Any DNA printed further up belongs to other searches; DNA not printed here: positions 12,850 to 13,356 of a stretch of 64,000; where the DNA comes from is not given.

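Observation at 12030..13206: mer-like metal operon (ArsR, MerT-MerP fusion, GDCC Cys-rich protein) with no mercuric reductase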

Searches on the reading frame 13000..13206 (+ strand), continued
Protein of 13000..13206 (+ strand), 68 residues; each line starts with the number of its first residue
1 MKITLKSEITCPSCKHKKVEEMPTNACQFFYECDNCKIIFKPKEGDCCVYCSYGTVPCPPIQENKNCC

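Call 65: get_annotated_region(hit=H2, flank=4000)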
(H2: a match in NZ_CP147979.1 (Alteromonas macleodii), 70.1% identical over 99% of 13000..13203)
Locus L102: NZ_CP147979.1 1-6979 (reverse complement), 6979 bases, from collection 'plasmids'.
description: Alteromonas macleodii strain KD01 plasmid pKD01, complete sequence
organism: Alteromonas macleodii (NCBI taxid 28108)
taxonomy: Bacteria; Pseudomonadota; Gammaproteobacteria; Alteromonadales; Alteromonadaceae; Alteromonas; Alteromonas macleodii
host: -; source: -; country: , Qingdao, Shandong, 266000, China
typing (MOB-suite, as given by PLSDB): non-mobilizable
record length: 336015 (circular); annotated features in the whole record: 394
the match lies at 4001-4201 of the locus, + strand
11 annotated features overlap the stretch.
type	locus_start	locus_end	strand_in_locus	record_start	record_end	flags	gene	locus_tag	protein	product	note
CDS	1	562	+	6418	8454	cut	-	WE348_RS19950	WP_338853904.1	Mu transposase C-terminal domain-containing protein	-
CDS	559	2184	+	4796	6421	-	-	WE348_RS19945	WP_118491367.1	ATP-binding protein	-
CDS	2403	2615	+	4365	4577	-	-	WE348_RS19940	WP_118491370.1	hypothetical protein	-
CDS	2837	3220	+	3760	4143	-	-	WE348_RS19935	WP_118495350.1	MerR family transcriptional regulator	GO:0006355 - regulation of DNA-templated transcription [Evidence IEA]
CDS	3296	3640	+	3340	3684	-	-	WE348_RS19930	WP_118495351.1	mercuric transporter MerT family protein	-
CDS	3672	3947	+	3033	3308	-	merP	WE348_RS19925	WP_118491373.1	mercury resistance system periplasmic binding protein MerP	-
CDS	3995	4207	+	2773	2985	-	-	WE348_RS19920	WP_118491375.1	GDCCVxC domain-containing (seleno)protein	-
CDS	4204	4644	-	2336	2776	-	cadR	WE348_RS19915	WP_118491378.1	Cd(II)/Pb(II)-responsive transcriptional regulator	GO:0045893 - positive regulation of DNA-templated transcription [Evidence IEA]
CDS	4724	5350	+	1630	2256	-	-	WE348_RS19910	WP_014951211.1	cation transporter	GO:0006812 - monoatomic cation transport [Evidence IEA]; GO:0055085 - transmembrane transport [Evidence IEA]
CDS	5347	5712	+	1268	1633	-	-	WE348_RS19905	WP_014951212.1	DUF3703 domain-containing protein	-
CDS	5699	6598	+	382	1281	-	-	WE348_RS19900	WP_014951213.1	cation diffusion facilitator family transporter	-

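Call 66: search_protein_families(library=pfam, proteins=[P0212, P0170, P0177, P0305, P0216, P0257, P0171, P0175], max_evalue=0.01)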
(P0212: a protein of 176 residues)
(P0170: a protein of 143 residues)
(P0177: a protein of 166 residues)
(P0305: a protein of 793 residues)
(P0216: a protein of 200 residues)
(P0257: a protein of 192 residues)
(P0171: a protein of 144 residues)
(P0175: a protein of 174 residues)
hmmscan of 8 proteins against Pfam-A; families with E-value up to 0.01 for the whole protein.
P0212 (176 aa): 1 family
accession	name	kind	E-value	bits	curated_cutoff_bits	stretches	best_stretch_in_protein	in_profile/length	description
PF02411.20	MerT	-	0.00053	20.4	32.9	1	33-84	15-66/116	MerT mercuric transport protein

P0170 (143 aa): 2 families
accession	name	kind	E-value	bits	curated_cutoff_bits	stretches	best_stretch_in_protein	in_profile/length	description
PF02411.20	MerT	-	1.5e-05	25.4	32.9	1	3-68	7-72/116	MerT mercuric transport protein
PF23451.1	Zn_ribbon_PaaD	-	0.0018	18.3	27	1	77-113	8-47/53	PaaD zinc beta ribbon domain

P0177 (166 aa): 3 families
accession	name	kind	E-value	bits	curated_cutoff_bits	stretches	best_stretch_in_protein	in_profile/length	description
PF00403.32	HMA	-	2.7e-10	40.9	24.8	1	26-85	2-61/62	Heavy-metal-associated domain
PF12760.12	Zn_ribbon_IS1595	-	0.00064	20.1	25.4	0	106-135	19-45/46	Transposase zinc-ribbon domain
PF12322.14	T4_baseplate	-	0.0023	18.1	24.5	1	69-127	160-218/219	T4 bacteriophage base plate protein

P0305 (793 aa): 7 families
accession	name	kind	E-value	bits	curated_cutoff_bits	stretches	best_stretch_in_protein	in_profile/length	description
PF00990.26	GGDEF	-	1.8e-49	168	23.8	1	553-709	1-160/161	Diguanylate cyclase, GGDEF domain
PF00989.32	PAS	-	1.5e-43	147.8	22.6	3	429-539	2-113/113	PAS fold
PF13426.13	PAS_9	-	6.8e-41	139.2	27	3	439-540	2-102/103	PAS domain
PF08448.16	PAS_4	-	1.8e-30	105.8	23.1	3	153-256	3-110/110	PAS fold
PF08447.18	PAS_3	-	1.1e-16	61.2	25.6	2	451-535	2-88/89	PAS fold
PF13188.13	PAS_8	-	3.9e-15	55.6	21.8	2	21-64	2-46/65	PAS domain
PF24820.1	Diguanyl_cycl_sensor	-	1.4e-08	35.1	28.1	1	25-110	1-90/109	Diguanylate cyclase-like sensor domain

P0216 (200 aa): 1 family
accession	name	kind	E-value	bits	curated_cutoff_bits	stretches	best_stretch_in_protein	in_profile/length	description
PF03203.19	MerC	-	1.6e-11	45.2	27.6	1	8-114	1-107/108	MerC mercury resistance protein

P0257 (192 aa): 3 families
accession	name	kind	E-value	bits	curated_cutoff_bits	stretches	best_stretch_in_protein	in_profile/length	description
PF03203.19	MerC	-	1.5e-10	42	27.6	1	8-114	1-107/108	MerC mercury resistance protein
PF12322.14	T4_baseplate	-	0.0091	16.1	24.5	1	117-154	183-219/219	T4 bacteriophage base plate protein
PF07282.18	Cas12f1-like_TNB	-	0.0098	16.5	26.3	0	129-162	26-49/60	Cas12f1-like, TNB domain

P0171 (144 aa): 5 families
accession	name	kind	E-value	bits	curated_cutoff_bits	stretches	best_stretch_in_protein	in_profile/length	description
PF25206.1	DUF7836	-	1.3e-07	31.7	26.7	2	9-41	6-39/59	Domain of unknown function (DUF7836)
PF07282.18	Cas12f1-like_TNB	-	1.2e-05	25.9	26.3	1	77-110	26-49/60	Cas12f1-like, TNB domain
PF07295.17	DUF1451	-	1.5e-05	25.6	26.1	0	77-109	111-139/146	Zinc-ribbon containing domain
PF14803.11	Zn_ribbon_Nudix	-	3.8e-05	23.9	25.6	0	82-109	3-30/34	Nudix N-terminal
PF14255.11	Cys_rich_CPXG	-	0.0039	17.5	25.2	0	81-92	2-13/52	Cysteine-rich CPXCG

P0175 (174 aa): 0 families
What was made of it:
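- GDCCVxC's fusion partners are MerC, MerT and MerF-type proteins (call 66).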

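Call 73: search_protein_families(library=ncbifam, proteins=[L097:3628-4026:-, L095:3947-4372:-, L099:3084-3509:-, L101:2872-3306:-, L102:2837-3220:+, L097:4995-5207:+], max_evalue=1e-8)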
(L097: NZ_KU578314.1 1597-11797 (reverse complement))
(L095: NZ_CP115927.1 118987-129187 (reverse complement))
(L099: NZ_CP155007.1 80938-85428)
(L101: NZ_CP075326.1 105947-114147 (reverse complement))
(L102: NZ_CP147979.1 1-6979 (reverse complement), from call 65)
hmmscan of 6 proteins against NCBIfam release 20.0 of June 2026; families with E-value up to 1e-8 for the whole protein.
L097:3628-4026:- (132 aa): 9 families
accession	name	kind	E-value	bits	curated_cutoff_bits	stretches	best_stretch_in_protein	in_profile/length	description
TIGR02051.1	MerR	equivalog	4.4e-53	178.8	150.85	1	6-129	1-124/124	mercury resistance transcriptional regulator MerR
NF010315.0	PRK13752.1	subfamily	1.8e-39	135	261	1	4-129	7-132/144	mercury resistance transcriptional regulator MerR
TIGR02044.1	CueR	equivalog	1.3e-26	93.1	147.4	1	6-129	2-126/127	Cu(I)-responsive transcriptional regulator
NF007069.0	PRK09514.1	equivalog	7.9e-26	90.7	143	1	6-129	3-130/141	Zn(2+)-responsive transcriptional regulator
TIGR02043.1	ZntR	equivalog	2.6e-25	89.1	167.95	1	5-129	2-130/131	Zn(2+)-responsive transcriptional regulator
TIGR02047.1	CadR-PbrR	equivalog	2.9e-20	72.6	151.45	1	5-127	1-125/127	Cd(II)/Pb(II)-responsive transcriptional regulator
NF007590.0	PRK10227.1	equivalog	2.2e-16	60.1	244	1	7-129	3-126/135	Cu(I)-responsive transcriptional regulator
TIGR01950.1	SoxR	equivalog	3.5e-13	49.5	116.9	1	4-76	1-73/142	redox-sensitive transcriptional activator SoxR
TIGR02054.1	MerD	equivalog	1.7e-10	41.4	103.65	1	5-112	4-111/120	mercuric resistance transcriptional repressor MerD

L095:3947-4372:- (141 aa): 13 families
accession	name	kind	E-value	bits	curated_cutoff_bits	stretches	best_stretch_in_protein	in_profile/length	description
TIGR02044.1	CueR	equivalog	5.8e-31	107.2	147.4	1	3-126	2-126/127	Cu(I)-responsive transcriptional regulator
TIGR02051.1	MerR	equivalog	8.2e-31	106.8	150.85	1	3-126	1-124/124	mercury resistance transcriptional regulator MerR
TIGR02047.1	CadR-PbrR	equivalog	4.7e-30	104.2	151.45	1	3-125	2-126/127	Cd(II)/Pb(II)-responsive transcriptional regulator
NF007069.0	PRK09514.1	equivalog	1.4e-29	102.9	143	1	1-128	1-132/141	Zn(2+)-responsive transcriptional regulator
TIGR02043.1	ZntR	equivalog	3.4e-28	98.4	167.95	1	1-126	1-130/131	Zn(2+)-responsive transcriptional regulator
NF010315.0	PRK13752.1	subfamily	7e-19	68.3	261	1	2-127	8-133/144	mercury resistance transcriptional regulator MerR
NF007590.0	PRK10227.1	equivalog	4.9e-18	65.5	244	1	6-126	5-126/135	Cu(I)-responsive transcriptional regulator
NF041849.1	trans_regNmlR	equivalog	9.6e-16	57.9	175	1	4-112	3-108/117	stress response transcriptional regulator NmlR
TIGR01950.1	SoxR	equivalog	1.5e-12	47.5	116.9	1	2-107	2-107/142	redox-sensitive transcriptional activator SoxR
NF047375.1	HeatShock_HspR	equivalog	1.6e-12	47.2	105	1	1-84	3-86/92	heat shock protein transcriptional repressor HspR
NF052513.1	TransRegCarH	equivalog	4.1e-10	39.4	400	1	2-103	7-110/274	HTH-type transcriptional repressor CarH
NF050798.1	TF_FtsR_Actino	equivalog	1.7e-09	38.1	150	1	13-75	17-79/223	transcriptional regulator FtsR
NF047377.1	heat_HspR_dupli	exception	3.8e-09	36.3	300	0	7-67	132-192/214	heat shock protein transcriptional repressor HspR, fused homodimer type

L099:3084-3509:- (141 aa): 10 families
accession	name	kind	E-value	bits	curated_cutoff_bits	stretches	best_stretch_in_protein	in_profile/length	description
TIGR02051.1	MerR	equivalog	9.7e-33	113.1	150.85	1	13-135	1-122/124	mercury resistance transcriptional regulator MerR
TIGR02047.1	CadR-PbrR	equivalog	4.4e-32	110.8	151.45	1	12-136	1-126/127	Cd(II)/Pb(II)-responsive transcriptional regulator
TIGR02044.1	CueR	equivalog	1.6e-31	109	147.4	1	13-137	2-126/127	Cu(I)-responsive transcriptional regulator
NF007069.0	PRK09514.1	equivalog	2.3e-26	92.5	143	1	13-138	3-131/141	Zn(2+)-responsive transcriptional regulator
TIGR02043.1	ZntR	equivalog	1.6e-24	86.6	167.95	1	12-135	2-128/131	Zn(2+)-responsive transcriptional regulator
NF010315.0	PRK13752.1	subfamily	2e-20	73.3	261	1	11-134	7-129/144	mercury resistance transcriptional regulator MerR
NF007590.0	PRK10227.1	equivalog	1.2e-16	61.1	244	1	13-137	2-126/135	Cu(I)-responsive transcriptional regulator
TIGR01950.1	SoxR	equivalog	1.9e-12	47.1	116.9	1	12-135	2-124/142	redox-sensitive transcriptional activator SoxR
NF041849.1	trans_regNmlR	equivalog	3.2e-11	43.3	175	1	14-116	3-105/117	stress response transcriptional regulator NmlR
NF052513.1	TransRegCarH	equivalog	3e-09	36.6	400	1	8-83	3-80/274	HTH-type transcriptional repressor CarH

L101:2872-3306:- (144 aa): 13 families
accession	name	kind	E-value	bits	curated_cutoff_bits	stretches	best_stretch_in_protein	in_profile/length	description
TIGR02051.1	MerR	equivalog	4e-41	140.1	150.85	1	7-129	1-123/124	mercury resistance transcriptional regulator MerR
NF010315.0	PRK13752.1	subfamily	1.6e-35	122.3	261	1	3-132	5-134/144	mercury resistance transcriptional regulator MerR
NF007069.0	PRK09514.1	equivalog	1.9e-29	102.4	143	1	6-135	2-135/141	Zn(2+)-responsive transcriptional regulator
TIGR02043.1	ZntR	equivalog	1.8e-26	92.8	167.95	1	6-131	2-131/131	Zn(2+)-responsive transcriptional regulator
TIGR02044.1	CueR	equivalog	3.7e-22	78.7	147.4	1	8-130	3-126/127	Cu(I)-responsive transcriptional regulator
TIGR02047.1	CadR-PbrR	equivalog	5.8e-22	78.1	151.45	1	8-127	3-124/127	Cd(II)/Pb(II)-responsive transcriptional regulator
NF047375.1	HeatShock_HspR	equivalog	8.5e-14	51.3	105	1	5-82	3-80/92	heat shock protein transcriptional repressor HspR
TIGR01950.1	SoxR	equivalog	5.8e-13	48.8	116.9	1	6-116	2-114/142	redox-sensitive transcriptional activator SoxR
NF007590.0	PRK10227.1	equivalog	8.6e-13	48.5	244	1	8-130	3-126/135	Cu(I)-responsive transcriptional regulator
TIGR02054.1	MerD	equivalog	2.2e-12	47.5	103.65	1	4-113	2-111/120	mercuric resistance transcriptional repressor MerD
NF041849.1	trans_regNmlR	equivalog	2.2e-11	43.8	175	1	8-113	3-110/117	stress response transcriptional regulator NmlR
NF033783.1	coreg_MerD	equivalog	2.4e-10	40.9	170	1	4-112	2-110/121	mercury resistance co-regulator MerD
NF047377.1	heat_HspR_dupli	exception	6.1e-09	35.7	300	0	6-85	6-85/214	heat shock protein transcriptional repressor HspR, fused homodimer type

L102:2837-3220:+ (127 aa): 9 families
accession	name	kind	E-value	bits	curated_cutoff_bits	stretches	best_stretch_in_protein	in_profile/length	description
TIGR02051.1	MerR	equivalog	2.5e-44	150.5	150.85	1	3-125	1-124/124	mercury resistance transcriptional regulator MerR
NF010315.0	PRK13752.1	subfamily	6.8e-34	117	261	1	3-126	9-133/144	mercury resistance transcriptional regulator MerR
NF007069.0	PRK09514.1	equivalog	1.1e-29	103.3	143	1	1-126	1-131/141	Zn(2+)-responsive transcriptional regulator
TIGR02043.1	ZntR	equivalog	5.4e-28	97.8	167.95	1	1-125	1-130/131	Zn(2+)-responsive transcriptional regulator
TIGR02044.1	CueR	equivalog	3.6e-26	91.7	147.4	1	4-125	3-126/127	Cu(I)-responsive transcriptional regulator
TIGR02047.1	CadR-PbrR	equivalog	1.7e-23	83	151.45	1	4-125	3-127/127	Cd(II)/Pb(II)-responsive transcriptional regulator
NF007590.0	PRK10227.1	equivalog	8.7e-17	61.4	244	1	3-125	2-126/135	Cu(I)-responsive transcriptional regulator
TIGR01950.1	SoxR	equivalog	9.4e-14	51.4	116.9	1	3-107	3-110/142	redox-sensitive transcriptional activator SoxR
TIGR02054.1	MerD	equivalog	4.7e-11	43.2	103.65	1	2-109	4-112/120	mercuric resistance transcriptional repressor MerD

L097:4995-5207:+ (70 aa): 1 family
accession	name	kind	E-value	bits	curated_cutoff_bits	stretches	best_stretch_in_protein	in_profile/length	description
NF041374.1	GDCCVxC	domain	1.1e-30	105.6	40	1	8-65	1-58/58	GDCCVxC domain-containing (seleno)protein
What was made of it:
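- The Tn5563 regulator is a bona fide MerR, scoring 178.8 bits on TIGR02051 against a cut-off of 150.85 (call 73). The regulator on Tn5563 passes the Hg(II)-MerR equivalog cut-off (call 73).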

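Call 85: predict_structure(alignment_id=A5)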
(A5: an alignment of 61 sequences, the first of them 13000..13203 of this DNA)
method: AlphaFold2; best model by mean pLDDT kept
length: 68 residues; sequences in the alignment: 61
mean_pLDDT: 78.1   pTM: 0.60
mean pLDDT of the five models: 78.1, 75.4, 70.4, 60.6, 59.8
residues with pLDDT >= 90: 16; 70-90: 32; 50-70: 19; < 50: 1
segments of 3 or more residues with pLDDT < 50: none
pLDDT, mean of each block of 10 residues (from residue 1): 73 90 73 91 84 77 55
secondary structure, 60 per line:
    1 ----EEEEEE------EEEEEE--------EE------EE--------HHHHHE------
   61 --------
elements in order: E5-10 E17-22 H49-53

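Call 89: fold_search(model_id=the predicted structure, library=pdb)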
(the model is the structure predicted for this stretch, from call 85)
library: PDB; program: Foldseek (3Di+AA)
matches with E <= 10: 207; with E <= 0.001: 0
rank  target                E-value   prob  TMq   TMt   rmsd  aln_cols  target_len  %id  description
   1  9kbo_A                4.8e-01  0.75  0.42  0.12   3.8        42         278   21  Crystal structure of human Shiftless (SFL) containing phosphorylation sites Ser249, Thr250, Thr253 and Ser256 (released 2025-11-19)
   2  9kbo_B                5.8e-01  0.41  0.35  0.10   5.0        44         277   16  Crystal structure of human Shiftless (SFL) containing phosphorylation sites Ser249, Thr250, Thr253 and Ser256 (released 2025-11-19)
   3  9kbo_D                6.6e-01  0.44  0.41  0.17   4.5        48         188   17  Crystal structure of human Shiftless (SFL) containing phosphorylation sites Ser249, Thr250, Thr253 and Ser256 (released 2025-11-19)
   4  9kbo_C                9.2e-01  0.25  0.41  0.12  10.7        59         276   19  Crystal structure of human Shiftless (SFL) containing phosphorylation sites Ser249, Thr250, Thr253 and Ser256 (released 2025-11-19)
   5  6skf_Bg               1.1e+00  0.33  0.38  0.32   4.8        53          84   21  Cryo-EM Structure of T. kodakarensis 70S ribosome (released 2020-07-29)
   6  9bh5_Ab               1.1e+00  0.16  0.32  0.28   3.5        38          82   16  High-resolution C. elegans 80S ribosome structure - class 1 (released 2024-09-04)
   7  9c6g_7                1.2e+00  0.18  0.35  0.06   4.7        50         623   10  Mcm double hexamer from human (released 2025-08-27)
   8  8ip8_xa               1.3e+00  0.33  0.38  0.37   2.9        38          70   13  Wheat 80S ribosome stalled on AUG-Stop boron dependently (released 2024-02-21)
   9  8dy9_G                1.4e+00  0.30  0.45  0.32   3.2        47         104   21  Streptomyces venezuelae RNAP unconstrained open promoter complex with WhiA and WhiB transcription factors (released 2023-03-01)
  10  4me3                  1.5e+00  0.35  0.41  0.13   2.6        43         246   23  1.8 Angstrom Crystal Structure of the N-terminal Domain of an Archaeal MCM (released 2014-01-08)
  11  7exm_A                1.5e+00  0.23  0.32  0.09   4.0        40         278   12  The N-terminal crystal structure of SARS-CoV-2 NSP2 (released 2021-06-16)
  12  7r81_c2               1.5e+00  0.13  0.32  0.28   3.3        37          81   16  Structure of the translating Neurospora crassa ribosome arrested by cycloheximide (released 2021-12-01)
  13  2y6e_C                1.6e+00  0.33  0.38  0.09   4.2        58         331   21  Structure of the D1D2 domain of USP4, the conserved catalytic domain (released 2011-04-06)
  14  5m3m_I                1.6e+00  0.16  0.30  0.20   3.6        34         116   29  Free monomeric RNA polymerase I at 4.0A resolution (released 2016-11-23)
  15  5n5y_I                1.7e+00  0.14  0.30  0.23   4.6        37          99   30  Cryo-EM structure of RNA polymerase I in complex with Rrn3 and Core Factor (Orientation III) (released 2017-04-05)
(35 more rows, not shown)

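Call 93: find_encoding_contigs(protein=P0187, flank=4000, max_places=3)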
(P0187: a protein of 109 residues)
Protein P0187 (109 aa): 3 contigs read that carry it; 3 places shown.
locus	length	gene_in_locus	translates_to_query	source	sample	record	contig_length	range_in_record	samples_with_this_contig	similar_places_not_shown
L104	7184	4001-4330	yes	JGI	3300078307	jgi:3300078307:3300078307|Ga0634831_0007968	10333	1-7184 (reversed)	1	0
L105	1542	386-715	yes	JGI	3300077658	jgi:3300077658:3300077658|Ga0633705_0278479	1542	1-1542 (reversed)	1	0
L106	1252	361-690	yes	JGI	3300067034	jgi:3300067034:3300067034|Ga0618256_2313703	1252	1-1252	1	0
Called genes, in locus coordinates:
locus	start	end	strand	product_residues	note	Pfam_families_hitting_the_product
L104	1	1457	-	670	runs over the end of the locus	PF02872:5_nucleotid_C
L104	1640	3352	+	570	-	PF00884:Sulfatase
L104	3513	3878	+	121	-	-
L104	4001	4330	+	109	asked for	-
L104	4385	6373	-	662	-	PF00884:Sulfatase (faint), PF01663:Phosphodiest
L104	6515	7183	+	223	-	?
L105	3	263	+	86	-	?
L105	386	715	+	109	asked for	-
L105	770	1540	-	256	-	?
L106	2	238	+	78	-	?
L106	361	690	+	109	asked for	-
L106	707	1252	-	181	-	?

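Call 94: find_encoding_contigs(protein=P0218, flank=4000, max_places=3)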
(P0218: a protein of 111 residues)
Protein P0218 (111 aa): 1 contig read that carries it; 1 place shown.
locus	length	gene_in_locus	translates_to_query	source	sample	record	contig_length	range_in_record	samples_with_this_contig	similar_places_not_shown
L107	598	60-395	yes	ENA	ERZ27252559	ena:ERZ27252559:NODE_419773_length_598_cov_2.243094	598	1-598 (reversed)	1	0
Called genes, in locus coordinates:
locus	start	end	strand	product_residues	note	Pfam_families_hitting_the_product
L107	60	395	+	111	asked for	-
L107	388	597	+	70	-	?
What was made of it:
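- Tried and rejected: Context look-ups for diverse cluster representatives returned contigs too short to help (calls 93, 94).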

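Call 95: get_annotated_region(hit=H14, flank=5000)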
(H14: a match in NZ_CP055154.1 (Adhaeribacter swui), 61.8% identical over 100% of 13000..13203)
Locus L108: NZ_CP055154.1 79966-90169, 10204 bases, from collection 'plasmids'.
description: Adhaeribacter swui strain KCTC 52873 plasmid unnamed1, complete sequence
organism: Adhaeribacter swui (NCBI taxid 2086471)
taxonomy: Bacteria; Bacteroidota; Cytophagia; Cytophagales; Hymenobacteraceae; Adhaeribacter; Adhaeribacter swui
host: -; source: Cell culture,Mud; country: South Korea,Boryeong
typing (MOB-suite, as given by PLSDB): non-mobilizable
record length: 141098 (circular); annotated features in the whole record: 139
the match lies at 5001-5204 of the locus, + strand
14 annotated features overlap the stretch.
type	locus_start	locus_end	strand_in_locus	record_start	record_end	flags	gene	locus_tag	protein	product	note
CDS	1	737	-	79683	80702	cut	-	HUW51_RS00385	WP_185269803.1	WYL domain-containing protein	-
CDS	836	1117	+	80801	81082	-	-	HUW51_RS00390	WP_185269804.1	multiubiquitin domain-containing protein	-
CDS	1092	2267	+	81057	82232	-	-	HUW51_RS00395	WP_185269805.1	ThiF family adenylyltransferase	-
CDS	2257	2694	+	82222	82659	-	-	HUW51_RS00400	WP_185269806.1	DUF6527 family protein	-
CDS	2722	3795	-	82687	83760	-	-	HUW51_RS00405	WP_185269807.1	PDDEXK nuclease domain-containing protein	-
CDS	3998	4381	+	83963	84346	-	-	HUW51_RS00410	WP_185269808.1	metalloregulator ArsR/SmtB family transcription factor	GO:0006355 - regulation of DNA-templated transcription [Evidence IEA]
CDS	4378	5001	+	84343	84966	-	merTP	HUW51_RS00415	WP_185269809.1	mercuric transport protein MerTP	-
CDS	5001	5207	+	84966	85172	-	-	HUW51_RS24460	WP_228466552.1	GDCCVxC domain-containing (seleno)protein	-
CDS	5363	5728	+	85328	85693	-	-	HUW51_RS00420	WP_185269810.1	metal-sensing transcriptional repressor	GO:0006355 - regulation of DNA-templated transcription [Evidence IEA]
CDS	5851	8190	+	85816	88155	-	-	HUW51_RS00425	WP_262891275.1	heavy metal translocating P-type ATPase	-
CDS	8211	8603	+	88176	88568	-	-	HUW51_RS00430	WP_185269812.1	heavy metal-associated domain-containing protein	-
CDS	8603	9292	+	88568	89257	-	-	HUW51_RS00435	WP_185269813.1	cytochrome c biogenesis protein CcdA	GO:0017004 - cytochrome complex assembly [Evidence IEA]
CDS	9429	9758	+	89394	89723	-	-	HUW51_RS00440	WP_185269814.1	metalloregulator ArsR/SmtB family transcription factor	GO:0006355 - regulation of DNA-templated transcription [Evidence IEA]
CDS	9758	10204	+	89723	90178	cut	arsN2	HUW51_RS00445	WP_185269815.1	arsenic resistance N-acetyltransferase ArsN2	-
